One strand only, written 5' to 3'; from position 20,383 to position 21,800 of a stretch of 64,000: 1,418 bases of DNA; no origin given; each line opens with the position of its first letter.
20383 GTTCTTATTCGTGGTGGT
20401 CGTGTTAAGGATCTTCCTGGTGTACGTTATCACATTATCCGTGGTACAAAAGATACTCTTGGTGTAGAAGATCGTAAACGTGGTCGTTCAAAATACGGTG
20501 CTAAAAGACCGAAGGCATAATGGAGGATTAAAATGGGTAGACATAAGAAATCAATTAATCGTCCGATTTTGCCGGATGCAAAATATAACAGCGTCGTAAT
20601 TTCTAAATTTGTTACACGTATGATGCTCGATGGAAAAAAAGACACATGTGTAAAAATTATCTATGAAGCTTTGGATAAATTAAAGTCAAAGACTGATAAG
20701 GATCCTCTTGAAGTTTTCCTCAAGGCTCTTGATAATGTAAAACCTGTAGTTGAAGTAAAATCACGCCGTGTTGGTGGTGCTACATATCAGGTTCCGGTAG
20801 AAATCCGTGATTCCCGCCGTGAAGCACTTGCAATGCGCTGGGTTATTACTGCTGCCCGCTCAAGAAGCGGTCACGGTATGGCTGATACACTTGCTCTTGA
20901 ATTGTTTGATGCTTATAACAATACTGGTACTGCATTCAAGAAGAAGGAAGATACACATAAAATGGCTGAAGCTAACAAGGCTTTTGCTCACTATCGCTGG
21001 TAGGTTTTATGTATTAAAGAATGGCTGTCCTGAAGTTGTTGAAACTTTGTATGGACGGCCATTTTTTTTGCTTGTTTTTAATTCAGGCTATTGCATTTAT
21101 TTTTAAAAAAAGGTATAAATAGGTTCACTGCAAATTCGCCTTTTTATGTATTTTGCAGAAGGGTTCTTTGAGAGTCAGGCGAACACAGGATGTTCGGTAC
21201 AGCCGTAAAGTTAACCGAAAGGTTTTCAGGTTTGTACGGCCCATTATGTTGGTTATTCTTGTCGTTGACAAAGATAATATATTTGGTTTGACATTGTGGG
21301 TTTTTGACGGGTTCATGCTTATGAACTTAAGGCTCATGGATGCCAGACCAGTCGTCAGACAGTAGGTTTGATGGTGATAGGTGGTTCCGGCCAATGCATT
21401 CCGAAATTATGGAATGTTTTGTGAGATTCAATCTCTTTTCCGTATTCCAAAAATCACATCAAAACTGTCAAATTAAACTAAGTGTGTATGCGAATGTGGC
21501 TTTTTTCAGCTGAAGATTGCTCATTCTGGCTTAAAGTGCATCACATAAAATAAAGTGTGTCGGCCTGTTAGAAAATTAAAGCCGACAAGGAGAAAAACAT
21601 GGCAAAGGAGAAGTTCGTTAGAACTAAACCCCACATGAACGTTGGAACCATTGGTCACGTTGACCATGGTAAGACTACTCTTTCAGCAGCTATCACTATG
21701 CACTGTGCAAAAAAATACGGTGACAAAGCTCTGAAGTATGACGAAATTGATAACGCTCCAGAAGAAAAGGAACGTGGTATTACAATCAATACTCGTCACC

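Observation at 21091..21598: Large multibranched RNA occupying the fusA position between rpsG and tuf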

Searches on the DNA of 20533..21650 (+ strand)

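Call 4: search_rna_families(source=window, start=20950, end=21650, threshold=evalue, max_evalue=10, show_alignments=3)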
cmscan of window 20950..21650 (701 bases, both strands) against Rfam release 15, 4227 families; matches with E-value up to 10: 7.
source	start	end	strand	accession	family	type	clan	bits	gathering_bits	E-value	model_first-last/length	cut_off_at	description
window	20974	21106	-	RF01692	Bacteroid-trp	Cis-reg; leader;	-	26.8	49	1.1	1-131/131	no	Bacteroidete tryptophan peptide leader RNA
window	21009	21075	+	RF04293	mir-889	Gene; miRNA;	CL00149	19.1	95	0.67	1-79/79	no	mir-889 microRNA precursor family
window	21451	21553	-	RF00358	snoZ101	Gene; snRNA; snoRNA; CD-box;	CL00057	17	44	5.4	1-96/96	no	Small nucleolar RNA Z101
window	21443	21558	-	RF00618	U4atac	Gene; snRNA; splicing;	CL00007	15.7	53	4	1-132/132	no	U4atac minor spliceosomal RNA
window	21557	21647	+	RF01932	bxd_4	Gene; lncRNA;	-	15.1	40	4.2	1-106/106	no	Bithoraxoid conserved region 4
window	20971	21076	+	RF00558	L20_leader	Cis-reg; leader;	-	13.8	58.7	9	1-127/127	no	Ribosomal protein L20 leader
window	21070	21184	+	RF01845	enod40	Gene;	-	10.2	45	7.4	101-222/263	no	Early nodulin 40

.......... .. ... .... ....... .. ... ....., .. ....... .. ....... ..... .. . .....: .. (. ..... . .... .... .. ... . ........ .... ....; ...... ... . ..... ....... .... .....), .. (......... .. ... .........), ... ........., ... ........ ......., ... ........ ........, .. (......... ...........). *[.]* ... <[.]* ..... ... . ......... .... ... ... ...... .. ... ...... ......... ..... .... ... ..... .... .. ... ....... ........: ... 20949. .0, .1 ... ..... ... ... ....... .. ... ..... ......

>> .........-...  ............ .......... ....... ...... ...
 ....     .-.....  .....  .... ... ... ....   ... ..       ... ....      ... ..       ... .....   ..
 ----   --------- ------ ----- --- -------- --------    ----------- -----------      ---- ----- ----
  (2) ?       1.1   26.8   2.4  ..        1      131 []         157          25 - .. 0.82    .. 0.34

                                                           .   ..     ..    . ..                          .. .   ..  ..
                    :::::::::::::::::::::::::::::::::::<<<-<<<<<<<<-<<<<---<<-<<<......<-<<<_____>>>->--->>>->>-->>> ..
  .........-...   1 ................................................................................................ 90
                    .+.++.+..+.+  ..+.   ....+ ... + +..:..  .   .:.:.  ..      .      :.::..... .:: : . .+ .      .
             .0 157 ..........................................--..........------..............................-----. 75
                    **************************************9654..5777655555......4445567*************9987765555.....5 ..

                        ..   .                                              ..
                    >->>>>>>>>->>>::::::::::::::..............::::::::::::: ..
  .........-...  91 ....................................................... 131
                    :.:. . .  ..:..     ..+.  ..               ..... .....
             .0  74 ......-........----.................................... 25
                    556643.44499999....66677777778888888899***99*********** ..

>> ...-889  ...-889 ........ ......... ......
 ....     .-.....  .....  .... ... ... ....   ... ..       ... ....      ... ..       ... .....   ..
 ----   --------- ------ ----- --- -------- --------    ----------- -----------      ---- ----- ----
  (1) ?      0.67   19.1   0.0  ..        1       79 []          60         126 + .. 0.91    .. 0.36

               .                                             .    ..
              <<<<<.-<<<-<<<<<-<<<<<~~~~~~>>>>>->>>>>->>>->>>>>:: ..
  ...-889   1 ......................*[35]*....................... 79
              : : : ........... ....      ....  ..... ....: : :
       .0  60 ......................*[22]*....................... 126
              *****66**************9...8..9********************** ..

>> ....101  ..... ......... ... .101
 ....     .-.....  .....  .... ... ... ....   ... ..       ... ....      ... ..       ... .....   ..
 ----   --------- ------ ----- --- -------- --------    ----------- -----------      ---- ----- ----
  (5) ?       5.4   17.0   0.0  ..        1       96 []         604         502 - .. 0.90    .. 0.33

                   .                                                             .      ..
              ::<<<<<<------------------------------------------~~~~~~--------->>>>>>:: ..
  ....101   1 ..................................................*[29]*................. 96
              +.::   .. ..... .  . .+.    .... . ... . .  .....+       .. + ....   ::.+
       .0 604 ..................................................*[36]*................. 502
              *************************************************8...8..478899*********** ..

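Call 24: search_rna_families(sources=[L133, L200, L188, L085, L081, L109, L103, L145, L198, L182, L117, L119, L094, L148, L196, L001], threshold=evalue, max_evalue=10)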
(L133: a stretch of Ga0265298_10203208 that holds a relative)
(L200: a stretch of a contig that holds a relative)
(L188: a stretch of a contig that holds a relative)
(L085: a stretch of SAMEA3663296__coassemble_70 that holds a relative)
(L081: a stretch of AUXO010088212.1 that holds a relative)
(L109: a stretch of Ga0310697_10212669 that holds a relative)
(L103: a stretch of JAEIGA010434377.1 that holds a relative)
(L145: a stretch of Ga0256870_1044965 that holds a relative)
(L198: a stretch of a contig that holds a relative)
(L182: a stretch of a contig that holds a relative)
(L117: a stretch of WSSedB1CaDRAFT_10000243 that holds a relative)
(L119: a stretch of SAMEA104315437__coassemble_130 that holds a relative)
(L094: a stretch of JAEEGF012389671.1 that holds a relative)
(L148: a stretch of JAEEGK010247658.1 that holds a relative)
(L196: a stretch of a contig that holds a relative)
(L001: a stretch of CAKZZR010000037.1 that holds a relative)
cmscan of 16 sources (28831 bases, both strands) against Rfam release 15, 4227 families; matches with E-value up to 10: 23.
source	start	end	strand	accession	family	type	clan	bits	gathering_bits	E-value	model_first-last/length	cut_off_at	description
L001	1737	1810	-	RF02414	rli60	Gene; sRNA;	-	30.6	60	2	1-191/191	no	Listeria sRNA rli60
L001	1690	1776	+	RF01772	rnk_pseudo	Cis-reg; leader;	-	28.1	55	0.54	1-108/108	no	Pseudomonas rnk leader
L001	1689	1787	+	RF02621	BSnc120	Gene; sRNA;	-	27.7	114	0.015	1-88/88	no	Brucella sRNA 120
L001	1719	1795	+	RF01770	rimP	Cis-reg; leader;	-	26.4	47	2.1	1-102/102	no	Gammaprotebacteria rimP leader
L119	1072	1119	+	RF02262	MAT2A_C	Cis-reg;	-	25.1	47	0.39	1-52/52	no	MAT2A 3'UTR stem loop C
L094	458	529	+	RF00519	suhB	Gene; sRNA;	CL00108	25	41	0.28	1-77/77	no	Makes More Granules Regulator RNA (mmgR)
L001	1684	1770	+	RF00106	RNAI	Gene; antisense;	-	24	47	1.6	1-102/102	no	RNAI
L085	682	711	-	RF02066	STnc320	Gene; sRNA;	-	23.9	50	1.9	20-49/55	no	Salmonella enterica sRNA STnc320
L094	471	522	+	RF02399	NsiR1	Gene; sRNA;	-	22.9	39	1.7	1-60/60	no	Nitrogen stress-induced RNA 1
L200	652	765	-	RF00082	SraG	Gene; sRNA;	-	22.4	50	7.3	1-177/177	no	SraG RNA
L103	963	1023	+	RF03261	mir-1759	Gene; miRNA;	-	22.2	58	5.7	1-75/75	no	mir-1759 microRNA precursor family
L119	1854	1898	-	RF00323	snoR79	Gene; snRNA; snoRNA; CD-box;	-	21.9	80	3.2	1-65/65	no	Small nucleolar RNA R79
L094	407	520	+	RF00370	sroD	Gene; sRNA;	-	21.8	50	3.8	1-86/86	no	sroD RNA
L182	451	500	+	RF02262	MAT2A_C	Cis-reg;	-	21.7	47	3.3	1-52/52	no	MAT2A 3'UTR stem loop C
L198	51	122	-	RF02954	DUF3577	Cis-reg;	-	21.2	42.6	7.9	1-105/105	no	DUF3577 RNA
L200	567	691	+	RF00558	L20_leader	Cis-reg; leader;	-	21.1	58.7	5.5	1-127/127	no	Ribosomal protein L20 leader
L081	1223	1330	+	RF00558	L20_leader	Cis-reg; leader;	-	21.1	58.7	5.3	1-127/127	no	Ribosomal protein L20 leader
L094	461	522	+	RF02837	anti-hemB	Gene; sRNA;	-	20.7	49.5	0.96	1-81/81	no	Burkholderia RNA 7 (anti-hemB)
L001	1740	1806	-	RF00125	IS128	Gene; sRNA;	-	20.3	80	3.9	123-198/209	no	IS128 RNA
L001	1651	1768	+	RF02144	rsmX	Gene;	CL00106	20.3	56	7.4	1-114/114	no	rsmX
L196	1298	1375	-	RF01730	Termite-leu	Cis-reg;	-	18.8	51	9.9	1-78/78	no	Termite-leu RNA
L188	727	807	+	RF02377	SurA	Gene; sRNA;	-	16.5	100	2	1-279/279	no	SurA sRNA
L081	1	54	-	RF00372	sroH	Gene; sRNA;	-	15.6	80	9.7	1-53/161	3'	sroH RNA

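Call 67: build_rna_model(alignment_id=A2, structure=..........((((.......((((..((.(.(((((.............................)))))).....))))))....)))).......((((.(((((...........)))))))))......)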
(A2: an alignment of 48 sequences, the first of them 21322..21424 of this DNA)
Model R1 built from alignment A2 (48 sequences, 134 columns); structure: as given.
model positions 102; base pairs 25; branch points 1; effective number of sequences 6.89; information 0.59 bits per position. Calibrated on 0.2 Mb of random sequence (short: E-values are rough).
structure used (alignment columns):
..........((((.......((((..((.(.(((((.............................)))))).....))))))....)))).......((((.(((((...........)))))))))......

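Call 68: search_with_rna_model(model_id=R1, sources=[window, L001, L002, L003, L004, L005, L006, L007, L008, L009, L010, L011, L012, L013, L014, L015, L016, L017, L018, L019, L020, L021, L022, L023, L024, L025, L026, L027, L028, L029, L030, L031, L032, L033, L034, L035, L036, L037, L038, L039, L040, L041, L042, L043, L044, L045, L046, L047, L048, L049, L050, L051, L052, L053, L054, L055, L056, L057, L058, L059, L060, L061, L062, L063, L064, L065, L066, L067, L068, L069, L070, L071, L072, L073, L074, L075, L076, L077, L078, L079, L080, L201], max_evalue=5, show_alignments=0)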
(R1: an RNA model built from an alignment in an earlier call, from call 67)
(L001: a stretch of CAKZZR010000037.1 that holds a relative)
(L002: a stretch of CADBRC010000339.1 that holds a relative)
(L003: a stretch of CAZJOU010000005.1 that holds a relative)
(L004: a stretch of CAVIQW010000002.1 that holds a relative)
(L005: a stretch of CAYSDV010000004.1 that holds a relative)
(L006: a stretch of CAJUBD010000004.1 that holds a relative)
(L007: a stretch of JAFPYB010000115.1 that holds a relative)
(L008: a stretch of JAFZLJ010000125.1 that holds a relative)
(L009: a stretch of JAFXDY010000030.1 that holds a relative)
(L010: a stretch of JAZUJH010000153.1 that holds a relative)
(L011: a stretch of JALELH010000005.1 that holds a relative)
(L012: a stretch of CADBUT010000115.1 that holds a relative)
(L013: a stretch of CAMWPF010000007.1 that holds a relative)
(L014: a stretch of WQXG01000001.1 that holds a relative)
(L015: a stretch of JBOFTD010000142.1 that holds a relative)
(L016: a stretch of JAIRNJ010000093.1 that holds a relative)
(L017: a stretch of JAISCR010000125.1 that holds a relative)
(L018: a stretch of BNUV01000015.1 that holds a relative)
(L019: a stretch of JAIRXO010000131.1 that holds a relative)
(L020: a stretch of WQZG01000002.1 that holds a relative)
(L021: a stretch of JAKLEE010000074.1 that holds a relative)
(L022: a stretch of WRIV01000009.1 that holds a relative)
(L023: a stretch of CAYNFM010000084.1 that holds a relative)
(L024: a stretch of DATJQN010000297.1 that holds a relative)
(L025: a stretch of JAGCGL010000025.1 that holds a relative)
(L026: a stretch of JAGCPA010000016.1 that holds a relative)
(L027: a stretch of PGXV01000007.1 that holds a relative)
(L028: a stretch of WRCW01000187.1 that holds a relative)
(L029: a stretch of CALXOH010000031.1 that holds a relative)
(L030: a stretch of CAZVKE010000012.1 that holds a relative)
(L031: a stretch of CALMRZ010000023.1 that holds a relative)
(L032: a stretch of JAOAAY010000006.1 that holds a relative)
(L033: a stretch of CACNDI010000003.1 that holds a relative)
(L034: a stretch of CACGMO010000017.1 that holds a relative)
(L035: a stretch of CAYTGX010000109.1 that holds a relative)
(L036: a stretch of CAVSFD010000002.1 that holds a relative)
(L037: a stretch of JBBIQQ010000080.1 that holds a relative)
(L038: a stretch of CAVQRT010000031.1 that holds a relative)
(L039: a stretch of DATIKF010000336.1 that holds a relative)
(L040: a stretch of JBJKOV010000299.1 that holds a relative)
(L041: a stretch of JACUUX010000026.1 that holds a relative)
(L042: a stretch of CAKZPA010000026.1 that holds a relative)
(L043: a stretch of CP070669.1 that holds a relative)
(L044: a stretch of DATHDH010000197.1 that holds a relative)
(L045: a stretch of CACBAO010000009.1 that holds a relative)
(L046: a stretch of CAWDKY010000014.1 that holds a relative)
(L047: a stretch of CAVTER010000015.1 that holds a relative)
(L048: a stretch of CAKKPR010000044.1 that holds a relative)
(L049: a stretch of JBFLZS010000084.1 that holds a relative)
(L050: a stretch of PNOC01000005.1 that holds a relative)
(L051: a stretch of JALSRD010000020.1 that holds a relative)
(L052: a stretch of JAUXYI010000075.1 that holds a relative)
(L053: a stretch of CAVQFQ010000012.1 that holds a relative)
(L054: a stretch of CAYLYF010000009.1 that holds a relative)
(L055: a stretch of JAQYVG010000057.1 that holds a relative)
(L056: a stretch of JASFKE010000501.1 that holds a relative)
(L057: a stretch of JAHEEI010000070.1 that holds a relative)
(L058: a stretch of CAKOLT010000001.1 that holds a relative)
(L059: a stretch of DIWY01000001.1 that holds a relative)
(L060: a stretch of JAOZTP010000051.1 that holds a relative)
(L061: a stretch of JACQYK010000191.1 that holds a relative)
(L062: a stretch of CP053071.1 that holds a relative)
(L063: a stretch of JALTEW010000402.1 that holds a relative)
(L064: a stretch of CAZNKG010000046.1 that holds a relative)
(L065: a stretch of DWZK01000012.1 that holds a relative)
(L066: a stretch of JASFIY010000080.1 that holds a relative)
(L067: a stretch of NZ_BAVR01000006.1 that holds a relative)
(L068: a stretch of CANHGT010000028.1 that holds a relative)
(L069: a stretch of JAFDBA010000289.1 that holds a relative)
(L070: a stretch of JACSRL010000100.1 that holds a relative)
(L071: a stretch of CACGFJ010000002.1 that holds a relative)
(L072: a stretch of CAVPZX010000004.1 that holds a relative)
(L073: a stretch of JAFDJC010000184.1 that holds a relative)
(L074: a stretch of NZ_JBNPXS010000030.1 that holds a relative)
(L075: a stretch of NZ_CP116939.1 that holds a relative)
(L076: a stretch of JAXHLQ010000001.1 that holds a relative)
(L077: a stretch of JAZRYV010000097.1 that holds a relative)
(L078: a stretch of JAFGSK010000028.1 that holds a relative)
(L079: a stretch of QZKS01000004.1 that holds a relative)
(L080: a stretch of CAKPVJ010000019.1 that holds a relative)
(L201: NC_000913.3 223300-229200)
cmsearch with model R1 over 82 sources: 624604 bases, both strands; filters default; matches with E-value up to 5: 19.
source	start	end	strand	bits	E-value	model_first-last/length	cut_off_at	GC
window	21322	21424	+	88.5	2.6e-17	1-102/102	no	0.46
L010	4912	5016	+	84.6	2.1e-16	1-102/102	no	0.47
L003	4775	4878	+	81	1.4e-15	1-102/102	no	0.35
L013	1486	1590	+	77.7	8.1e-15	1-102/102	no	0.54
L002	2245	2341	+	77.3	1e-14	1-102/102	no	0.53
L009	4658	4753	+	75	3.3e-14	1-102/102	no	0.33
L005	4782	4888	+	74.4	4.7e-14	1-102/102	no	0.36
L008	4860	4960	+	74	5.6e-14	1-102/102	no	0.43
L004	4760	4867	+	71.9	1.7e-13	1-102/102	no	0.37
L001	2023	2127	+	71.3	2.4e-13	1-102/102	no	0.47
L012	4813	4914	+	70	4.6e-13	1-102/102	no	0.49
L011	4870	4965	+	68.2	1.3e-12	1-102/102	no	0.39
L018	4591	4694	+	23.2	0.027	1-102/102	no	0.47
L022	4590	4638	+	22.1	0.049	13-67/102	no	0.41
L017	4769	4863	+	21.1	0.082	1-102/102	no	0.48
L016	4763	4857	+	17.6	0.53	1-102/102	no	0.53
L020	4711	4841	+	16.4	0.98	1-102/102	no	0.29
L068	1478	1576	+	15.9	1.3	1-102/102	no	0.36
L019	1813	1920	+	15.4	1.7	1-102/102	no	0.5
